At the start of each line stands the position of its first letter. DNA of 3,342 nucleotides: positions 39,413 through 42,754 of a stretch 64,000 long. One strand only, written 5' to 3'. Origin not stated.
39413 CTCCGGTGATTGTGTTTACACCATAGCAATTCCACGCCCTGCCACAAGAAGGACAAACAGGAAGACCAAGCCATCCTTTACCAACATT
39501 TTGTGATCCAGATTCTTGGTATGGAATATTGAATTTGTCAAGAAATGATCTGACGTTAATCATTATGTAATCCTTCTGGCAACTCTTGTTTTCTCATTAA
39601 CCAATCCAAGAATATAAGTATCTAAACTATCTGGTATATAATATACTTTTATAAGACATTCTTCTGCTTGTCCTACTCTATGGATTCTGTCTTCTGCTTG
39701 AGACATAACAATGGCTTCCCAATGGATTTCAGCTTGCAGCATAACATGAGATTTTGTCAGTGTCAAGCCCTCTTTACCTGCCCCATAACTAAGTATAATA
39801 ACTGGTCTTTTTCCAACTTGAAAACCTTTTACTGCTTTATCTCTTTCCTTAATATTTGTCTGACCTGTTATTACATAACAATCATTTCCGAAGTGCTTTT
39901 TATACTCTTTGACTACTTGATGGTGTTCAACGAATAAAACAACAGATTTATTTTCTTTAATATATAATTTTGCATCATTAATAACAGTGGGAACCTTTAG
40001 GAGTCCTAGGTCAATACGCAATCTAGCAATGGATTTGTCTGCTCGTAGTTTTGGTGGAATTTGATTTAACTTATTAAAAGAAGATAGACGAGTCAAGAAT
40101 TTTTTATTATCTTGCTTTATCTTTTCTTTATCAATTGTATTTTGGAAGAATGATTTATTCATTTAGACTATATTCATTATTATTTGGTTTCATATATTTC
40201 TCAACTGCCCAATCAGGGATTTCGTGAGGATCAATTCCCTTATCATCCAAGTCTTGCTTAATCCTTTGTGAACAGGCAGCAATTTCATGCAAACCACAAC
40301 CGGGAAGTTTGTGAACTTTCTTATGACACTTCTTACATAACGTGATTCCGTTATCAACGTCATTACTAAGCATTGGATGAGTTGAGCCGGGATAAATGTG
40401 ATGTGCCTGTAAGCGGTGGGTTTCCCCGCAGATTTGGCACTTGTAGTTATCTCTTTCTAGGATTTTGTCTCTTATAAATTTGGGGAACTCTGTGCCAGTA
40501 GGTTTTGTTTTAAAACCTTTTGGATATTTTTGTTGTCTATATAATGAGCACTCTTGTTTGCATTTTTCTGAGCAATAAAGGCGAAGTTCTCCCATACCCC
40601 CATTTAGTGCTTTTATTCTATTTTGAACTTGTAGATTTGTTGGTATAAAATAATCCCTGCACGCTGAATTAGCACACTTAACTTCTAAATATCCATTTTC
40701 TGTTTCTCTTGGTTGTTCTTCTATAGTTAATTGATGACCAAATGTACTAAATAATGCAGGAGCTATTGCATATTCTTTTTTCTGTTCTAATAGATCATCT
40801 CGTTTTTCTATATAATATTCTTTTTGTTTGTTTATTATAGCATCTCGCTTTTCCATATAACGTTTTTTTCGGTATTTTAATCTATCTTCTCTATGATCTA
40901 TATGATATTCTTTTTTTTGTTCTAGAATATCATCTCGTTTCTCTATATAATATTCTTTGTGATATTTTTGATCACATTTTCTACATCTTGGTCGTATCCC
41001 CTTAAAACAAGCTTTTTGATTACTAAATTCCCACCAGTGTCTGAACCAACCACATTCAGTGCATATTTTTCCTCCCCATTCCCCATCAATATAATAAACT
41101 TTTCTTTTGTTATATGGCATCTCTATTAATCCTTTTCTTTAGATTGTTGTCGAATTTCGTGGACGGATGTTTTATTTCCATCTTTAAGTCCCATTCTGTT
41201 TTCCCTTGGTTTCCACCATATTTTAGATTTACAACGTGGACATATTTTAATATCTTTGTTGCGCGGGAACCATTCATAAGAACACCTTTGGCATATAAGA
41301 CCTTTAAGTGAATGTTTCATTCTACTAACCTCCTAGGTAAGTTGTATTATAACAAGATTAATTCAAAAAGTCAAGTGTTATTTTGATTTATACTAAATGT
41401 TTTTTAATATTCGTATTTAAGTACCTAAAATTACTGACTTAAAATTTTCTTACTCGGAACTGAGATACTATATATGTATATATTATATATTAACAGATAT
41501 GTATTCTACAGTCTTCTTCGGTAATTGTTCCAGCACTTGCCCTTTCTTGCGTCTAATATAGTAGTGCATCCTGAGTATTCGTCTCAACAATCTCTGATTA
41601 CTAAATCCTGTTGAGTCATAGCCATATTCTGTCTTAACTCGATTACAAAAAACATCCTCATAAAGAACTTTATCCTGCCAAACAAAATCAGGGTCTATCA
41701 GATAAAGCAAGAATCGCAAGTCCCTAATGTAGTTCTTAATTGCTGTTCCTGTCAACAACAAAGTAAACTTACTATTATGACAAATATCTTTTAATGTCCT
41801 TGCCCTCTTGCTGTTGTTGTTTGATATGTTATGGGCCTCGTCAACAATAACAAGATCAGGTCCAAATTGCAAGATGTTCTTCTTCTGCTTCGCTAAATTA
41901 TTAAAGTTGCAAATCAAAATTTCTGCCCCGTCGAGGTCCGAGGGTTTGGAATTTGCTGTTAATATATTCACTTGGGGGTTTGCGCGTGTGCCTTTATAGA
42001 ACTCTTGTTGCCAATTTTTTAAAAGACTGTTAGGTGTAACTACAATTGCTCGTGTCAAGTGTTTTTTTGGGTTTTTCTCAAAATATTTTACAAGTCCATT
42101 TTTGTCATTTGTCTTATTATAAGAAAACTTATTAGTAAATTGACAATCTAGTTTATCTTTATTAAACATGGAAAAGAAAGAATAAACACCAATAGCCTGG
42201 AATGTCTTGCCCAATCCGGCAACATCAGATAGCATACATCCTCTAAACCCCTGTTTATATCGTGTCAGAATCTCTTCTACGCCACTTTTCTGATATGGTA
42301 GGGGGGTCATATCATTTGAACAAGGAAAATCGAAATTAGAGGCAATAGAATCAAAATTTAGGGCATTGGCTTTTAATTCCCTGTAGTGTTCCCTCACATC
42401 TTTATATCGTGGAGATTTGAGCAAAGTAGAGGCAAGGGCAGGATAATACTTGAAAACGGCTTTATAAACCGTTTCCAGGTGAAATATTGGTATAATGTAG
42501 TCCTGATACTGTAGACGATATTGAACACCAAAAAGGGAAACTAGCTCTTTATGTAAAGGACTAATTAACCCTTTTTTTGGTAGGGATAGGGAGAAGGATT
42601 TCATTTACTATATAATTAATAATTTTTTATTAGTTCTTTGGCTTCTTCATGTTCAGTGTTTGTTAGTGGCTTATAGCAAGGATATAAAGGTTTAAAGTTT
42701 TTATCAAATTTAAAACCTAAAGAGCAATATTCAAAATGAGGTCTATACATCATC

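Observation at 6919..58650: Family A cassette: own promoter + small HTH gene + HNH nuclease, three copies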

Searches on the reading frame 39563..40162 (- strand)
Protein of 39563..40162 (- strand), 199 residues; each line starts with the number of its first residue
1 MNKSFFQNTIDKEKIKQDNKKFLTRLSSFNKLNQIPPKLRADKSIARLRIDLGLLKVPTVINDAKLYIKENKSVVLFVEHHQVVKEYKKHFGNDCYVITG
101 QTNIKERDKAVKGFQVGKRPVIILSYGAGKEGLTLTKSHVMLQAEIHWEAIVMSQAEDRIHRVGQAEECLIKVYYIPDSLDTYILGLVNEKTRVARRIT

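Call 40: search_protein_families(library=pfam, proteins=[window:39563-40162:-], max_evalue=0.01)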
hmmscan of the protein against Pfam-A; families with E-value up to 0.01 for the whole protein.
window:39563-40162:- (199 aa): 1 family
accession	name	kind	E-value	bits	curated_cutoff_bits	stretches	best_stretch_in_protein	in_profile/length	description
PF00271.37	Helicase_C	-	6.3e-13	49.4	23.5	1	68-164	12-110/110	Helicase conserved C-terminal domain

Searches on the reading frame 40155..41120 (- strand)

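Call 52: search_protein_families(library=pfam, proteins=[window:40155-41120:-], max_evalue=0.1)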
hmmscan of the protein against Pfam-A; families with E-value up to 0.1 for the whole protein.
window:40155-41120:- (321 aa): 3 families
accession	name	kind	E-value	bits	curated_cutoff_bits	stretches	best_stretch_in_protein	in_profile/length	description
PF01844.29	HNH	-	2.7e-08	34.3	21.4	1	228-271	1-46/47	HNH endonuclease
PF13391.12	HNH_2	-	2.3e-07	31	21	1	228-267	1-56/66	HNH endonuclease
PF06397.17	Desulfoferrod_N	-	0.095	12.8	23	0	224-233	5-14/36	Desulfoferrodoxin, N-terminal domain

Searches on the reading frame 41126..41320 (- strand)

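Call 40: search_protein_families(library=pfam, proteins=[window:41126-41320:-], max_evalue=0.01)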
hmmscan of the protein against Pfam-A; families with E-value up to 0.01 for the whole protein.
window:41126-41320:- (64 aa): 2 families
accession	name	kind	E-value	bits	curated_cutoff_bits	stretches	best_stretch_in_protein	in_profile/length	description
PF08274.17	Zn_Ribbon_YjdM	-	0.0013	19.1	30.8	0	8-17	20-29/30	PhnA Zinc-Ribbon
PF14471.11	DUF4428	-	0.0076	16.5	27.8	0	22-57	18-49/51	Domain of unknown function (DUF4428)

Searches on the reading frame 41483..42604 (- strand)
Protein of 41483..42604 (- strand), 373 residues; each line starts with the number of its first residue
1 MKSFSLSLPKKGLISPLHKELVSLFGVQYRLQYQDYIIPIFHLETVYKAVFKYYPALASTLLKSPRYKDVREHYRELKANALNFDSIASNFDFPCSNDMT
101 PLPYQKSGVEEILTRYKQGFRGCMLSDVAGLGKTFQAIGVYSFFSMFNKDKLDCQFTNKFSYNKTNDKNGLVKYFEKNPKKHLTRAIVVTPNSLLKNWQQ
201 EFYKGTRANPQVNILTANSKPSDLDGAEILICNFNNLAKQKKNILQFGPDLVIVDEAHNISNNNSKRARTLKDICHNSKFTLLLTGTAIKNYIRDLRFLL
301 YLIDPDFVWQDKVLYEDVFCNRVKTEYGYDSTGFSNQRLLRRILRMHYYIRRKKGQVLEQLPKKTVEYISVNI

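Call 40: search_protein_families(library=pfam, proteins=[window:41483-42604:-], max_evalue=0.01)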
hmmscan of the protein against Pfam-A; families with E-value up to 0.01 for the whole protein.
window:41483-42604:- (373 aa): 4 families
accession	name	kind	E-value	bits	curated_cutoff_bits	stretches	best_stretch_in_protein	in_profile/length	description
PF00176.29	SNF2-rel_dom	-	1.7e-31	109.8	24.9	1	104-372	1-240/290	SNF2-related domain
PF04851.21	ResIII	-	6.7e-13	49.3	22.5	1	99-288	2-162/164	Type III restriction enzyme, res subunit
PF00270.35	DEAD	-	1.4e-05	25.3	26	1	105-291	4-163/167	DEAD/DEAH box helicase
PF13401.12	AAA_22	-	0.0039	17.9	27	0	235-287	76-123/130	AAA domain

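Call 62: find_related_loci(query=window:41483-42604:-, collection=viral_contigs, flank=5000)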
Query window:41483-42604:- (373 aa) in viral_contigs; peptide patterns used: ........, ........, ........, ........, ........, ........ (x = any residue, [..] = any of these).
6 stretches matched a pattern, but none encodes a relative of the query by tblastn (E <= 1e-3).
